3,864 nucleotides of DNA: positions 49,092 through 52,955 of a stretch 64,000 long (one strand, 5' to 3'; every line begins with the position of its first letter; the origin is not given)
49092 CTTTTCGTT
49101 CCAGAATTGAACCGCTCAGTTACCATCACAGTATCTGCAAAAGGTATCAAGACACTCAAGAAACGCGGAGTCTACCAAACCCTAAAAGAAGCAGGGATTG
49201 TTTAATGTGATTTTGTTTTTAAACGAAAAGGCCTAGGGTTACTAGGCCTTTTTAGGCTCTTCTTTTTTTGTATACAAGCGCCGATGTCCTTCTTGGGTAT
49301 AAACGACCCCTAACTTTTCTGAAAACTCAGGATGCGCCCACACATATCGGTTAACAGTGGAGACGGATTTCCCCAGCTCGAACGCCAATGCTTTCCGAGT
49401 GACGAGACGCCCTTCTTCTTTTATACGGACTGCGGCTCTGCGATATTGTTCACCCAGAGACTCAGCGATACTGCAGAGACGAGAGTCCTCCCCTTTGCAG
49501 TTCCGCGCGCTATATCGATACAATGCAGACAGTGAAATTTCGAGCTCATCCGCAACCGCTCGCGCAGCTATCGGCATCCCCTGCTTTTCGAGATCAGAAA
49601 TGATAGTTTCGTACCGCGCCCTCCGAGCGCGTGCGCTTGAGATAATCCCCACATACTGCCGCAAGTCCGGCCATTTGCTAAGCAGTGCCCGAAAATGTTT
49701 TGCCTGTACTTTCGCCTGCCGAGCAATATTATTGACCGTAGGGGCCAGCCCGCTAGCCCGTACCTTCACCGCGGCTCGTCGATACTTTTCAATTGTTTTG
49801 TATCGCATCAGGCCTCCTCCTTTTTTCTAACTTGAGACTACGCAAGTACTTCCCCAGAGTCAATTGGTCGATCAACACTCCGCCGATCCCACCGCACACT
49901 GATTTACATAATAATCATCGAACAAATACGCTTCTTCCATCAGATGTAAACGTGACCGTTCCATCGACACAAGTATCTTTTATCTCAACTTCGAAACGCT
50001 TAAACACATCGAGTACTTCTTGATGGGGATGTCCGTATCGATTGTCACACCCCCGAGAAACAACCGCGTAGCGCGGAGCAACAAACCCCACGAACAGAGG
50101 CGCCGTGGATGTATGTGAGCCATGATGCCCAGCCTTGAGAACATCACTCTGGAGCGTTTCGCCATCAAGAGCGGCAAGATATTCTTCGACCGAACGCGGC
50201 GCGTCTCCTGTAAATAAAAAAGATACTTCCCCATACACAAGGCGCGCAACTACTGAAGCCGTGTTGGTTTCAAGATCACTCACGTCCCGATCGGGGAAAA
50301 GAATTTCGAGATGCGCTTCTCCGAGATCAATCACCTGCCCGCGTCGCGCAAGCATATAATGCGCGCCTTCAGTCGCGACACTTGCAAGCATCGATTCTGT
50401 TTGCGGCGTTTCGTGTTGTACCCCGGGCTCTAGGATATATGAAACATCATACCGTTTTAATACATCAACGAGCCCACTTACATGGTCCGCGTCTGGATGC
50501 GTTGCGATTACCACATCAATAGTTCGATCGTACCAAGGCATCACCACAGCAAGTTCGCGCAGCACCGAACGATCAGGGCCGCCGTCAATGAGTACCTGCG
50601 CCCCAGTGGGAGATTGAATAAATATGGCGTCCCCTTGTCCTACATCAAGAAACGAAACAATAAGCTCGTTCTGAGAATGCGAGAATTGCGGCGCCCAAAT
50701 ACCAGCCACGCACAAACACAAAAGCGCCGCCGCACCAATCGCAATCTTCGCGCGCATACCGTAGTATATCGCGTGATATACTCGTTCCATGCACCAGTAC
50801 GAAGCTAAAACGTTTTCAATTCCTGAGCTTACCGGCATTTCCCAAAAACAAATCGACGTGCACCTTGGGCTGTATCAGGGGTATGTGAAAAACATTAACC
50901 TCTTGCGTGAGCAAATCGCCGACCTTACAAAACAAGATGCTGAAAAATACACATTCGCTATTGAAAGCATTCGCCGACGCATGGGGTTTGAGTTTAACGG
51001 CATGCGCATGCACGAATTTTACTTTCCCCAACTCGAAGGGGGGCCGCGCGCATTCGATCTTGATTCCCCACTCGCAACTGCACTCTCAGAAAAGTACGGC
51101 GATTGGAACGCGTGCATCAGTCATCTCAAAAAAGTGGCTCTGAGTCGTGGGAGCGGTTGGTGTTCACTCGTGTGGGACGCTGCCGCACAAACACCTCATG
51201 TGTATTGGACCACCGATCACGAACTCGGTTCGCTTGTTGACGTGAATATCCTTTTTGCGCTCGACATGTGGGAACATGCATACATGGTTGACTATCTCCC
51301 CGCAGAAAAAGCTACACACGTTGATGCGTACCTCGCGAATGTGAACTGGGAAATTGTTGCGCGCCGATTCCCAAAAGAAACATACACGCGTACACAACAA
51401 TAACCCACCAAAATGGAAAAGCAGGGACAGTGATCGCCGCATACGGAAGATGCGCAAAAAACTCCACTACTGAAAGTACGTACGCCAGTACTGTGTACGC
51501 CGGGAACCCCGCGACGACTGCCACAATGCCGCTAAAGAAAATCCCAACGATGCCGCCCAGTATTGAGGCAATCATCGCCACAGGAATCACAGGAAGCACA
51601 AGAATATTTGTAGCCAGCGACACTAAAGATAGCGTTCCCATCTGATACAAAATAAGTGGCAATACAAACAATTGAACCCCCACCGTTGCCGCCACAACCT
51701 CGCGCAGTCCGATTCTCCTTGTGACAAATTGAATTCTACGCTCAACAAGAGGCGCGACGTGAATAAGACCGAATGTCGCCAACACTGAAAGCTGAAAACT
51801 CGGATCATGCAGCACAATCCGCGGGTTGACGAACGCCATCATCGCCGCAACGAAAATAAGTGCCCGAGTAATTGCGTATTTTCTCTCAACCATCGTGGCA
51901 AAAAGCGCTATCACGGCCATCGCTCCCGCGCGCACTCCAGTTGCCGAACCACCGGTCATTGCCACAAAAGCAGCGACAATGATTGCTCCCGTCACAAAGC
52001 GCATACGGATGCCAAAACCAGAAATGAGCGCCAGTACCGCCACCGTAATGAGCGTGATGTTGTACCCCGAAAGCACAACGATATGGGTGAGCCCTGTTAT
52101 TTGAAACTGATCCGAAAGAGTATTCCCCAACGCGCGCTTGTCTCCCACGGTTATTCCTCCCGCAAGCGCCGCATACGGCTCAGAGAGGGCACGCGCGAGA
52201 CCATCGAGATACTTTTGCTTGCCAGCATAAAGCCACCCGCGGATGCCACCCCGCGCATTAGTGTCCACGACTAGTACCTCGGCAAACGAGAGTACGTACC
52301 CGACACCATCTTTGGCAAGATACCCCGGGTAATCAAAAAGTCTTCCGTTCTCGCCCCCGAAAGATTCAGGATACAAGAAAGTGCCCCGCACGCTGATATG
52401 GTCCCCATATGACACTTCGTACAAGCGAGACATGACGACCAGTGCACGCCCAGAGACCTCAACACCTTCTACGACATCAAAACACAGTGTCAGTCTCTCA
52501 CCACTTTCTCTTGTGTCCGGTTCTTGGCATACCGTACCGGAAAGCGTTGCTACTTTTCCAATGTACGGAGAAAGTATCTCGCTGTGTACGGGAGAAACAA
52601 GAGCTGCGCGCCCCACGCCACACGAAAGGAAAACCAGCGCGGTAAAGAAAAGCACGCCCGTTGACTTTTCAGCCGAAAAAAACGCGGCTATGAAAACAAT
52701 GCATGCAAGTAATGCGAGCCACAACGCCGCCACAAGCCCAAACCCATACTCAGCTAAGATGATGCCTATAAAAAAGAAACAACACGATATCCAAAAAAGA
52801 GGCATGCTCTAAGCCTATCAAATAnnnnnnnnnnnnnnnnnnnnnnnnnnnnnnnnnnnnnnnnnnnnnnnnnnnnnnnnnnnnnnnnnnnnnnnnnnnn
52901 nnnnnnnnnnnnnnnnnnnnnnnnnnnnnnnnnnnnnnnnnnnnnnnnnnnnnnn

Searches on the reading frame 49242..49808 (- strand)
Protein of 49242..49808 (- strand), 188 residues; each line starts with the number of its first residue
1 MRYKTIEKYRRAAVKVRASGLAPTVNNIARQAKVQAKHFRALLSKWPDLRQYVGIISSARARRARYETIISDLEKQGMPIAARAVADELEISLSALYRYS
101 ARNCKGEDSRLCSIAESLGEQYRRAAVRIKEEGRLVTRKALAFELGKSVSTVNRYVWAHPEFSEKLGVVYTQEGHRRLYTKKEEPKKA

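Call 69: search_protein_families(library=pfam, proteins=[window:49242-49808:-], max_evalue=0.001)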
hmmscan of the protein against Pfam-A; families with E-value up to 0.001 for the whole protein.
window:49242-49808:- (188 aa): 2 families
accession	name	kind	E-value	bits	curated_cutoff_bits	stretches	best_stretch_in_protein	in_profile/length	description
PF02796.21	HTH_7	-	0.00015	22.2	23.8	0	73-100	17-42/45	Helix-turn-helix domain of resolvase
PF13384.12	HTH_23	-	0.00093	19.4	24.6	0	83-108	21-47/50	Homeodomain-like domain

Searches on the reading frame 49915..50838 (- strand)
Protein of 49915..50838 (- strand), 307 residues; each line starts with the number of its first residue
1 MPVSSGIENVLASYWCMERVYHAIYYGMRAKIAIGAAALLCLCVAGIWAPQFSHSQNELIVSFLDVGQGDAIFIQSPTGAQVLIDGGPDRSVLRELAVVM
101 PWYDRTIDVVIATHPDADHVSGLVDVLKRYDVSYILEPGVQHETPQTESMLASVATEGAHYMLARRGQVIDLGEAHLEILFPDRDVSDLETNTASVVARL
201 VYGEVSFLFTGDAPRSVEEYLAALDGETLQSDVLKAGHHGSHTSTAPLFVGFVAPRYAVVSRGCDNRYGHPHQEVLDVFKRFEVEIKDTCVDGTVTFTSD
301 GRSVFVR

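Call 69: search_protein_families(library=pfam, proteins=[window:49915-50838:-], max_evalue=0.001)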
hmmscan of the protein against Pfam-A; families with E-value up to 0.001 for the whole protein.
window:49915-50838:- (307 aa): 2 families
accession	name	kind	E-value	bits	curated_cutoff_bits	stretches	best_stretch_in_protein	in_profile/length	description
PF00753.33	Lactamase_B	-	5.4e-17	62.8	22.7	1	65-261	2-193/196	Metallo-beta-lactamase superfamily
PF12706.13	Lactamase_B_2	-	7.3e-07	29.4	27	1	82-219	3-149/200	Beta-lactamase superfamily domain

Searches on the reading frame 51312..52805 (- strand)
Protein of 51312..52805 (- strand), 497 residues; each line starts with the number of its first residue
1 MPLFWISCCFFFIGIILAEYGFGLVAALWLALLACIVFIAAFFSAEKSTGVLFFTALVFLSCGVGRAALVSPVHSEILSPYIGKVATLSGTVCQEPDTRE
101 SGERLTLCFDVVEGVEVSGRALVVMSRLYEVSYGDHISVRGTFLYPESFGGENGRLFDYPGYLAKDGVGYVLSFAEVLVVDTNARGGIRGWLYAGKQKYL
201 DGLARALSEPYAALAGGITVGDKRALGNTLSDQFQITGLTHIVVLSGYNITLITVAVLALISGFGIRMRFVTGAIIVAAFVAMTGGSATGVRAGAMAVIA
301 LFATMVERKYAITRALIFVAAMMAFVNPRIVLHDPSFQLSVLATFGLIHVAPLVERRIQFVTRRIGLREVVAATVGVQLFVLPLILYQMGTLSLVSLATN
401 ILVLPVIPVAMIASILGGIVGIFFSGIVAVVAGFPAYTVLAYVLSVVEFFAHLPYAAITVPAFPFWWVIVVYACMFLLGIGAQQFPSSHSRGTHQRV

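Call 69: search_protein_families(library=pfam, proteins=[window:51312-52805:-], max_evalue=0.001)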
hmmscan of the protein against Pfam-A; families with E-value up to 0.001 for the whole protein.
window:51312-52805:- (497 aa): 2 families
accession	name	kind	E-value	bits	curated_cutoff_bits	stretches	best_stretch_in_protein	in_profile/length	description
PF03772.21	Competence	-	5.3e-45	154.3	23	1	219-480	2-265/270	Competence protein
PF13567.11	DUF4131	-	1.3e-16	61.1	31.6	1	27-175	6-160/165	Domain of unknown function (DUF4131)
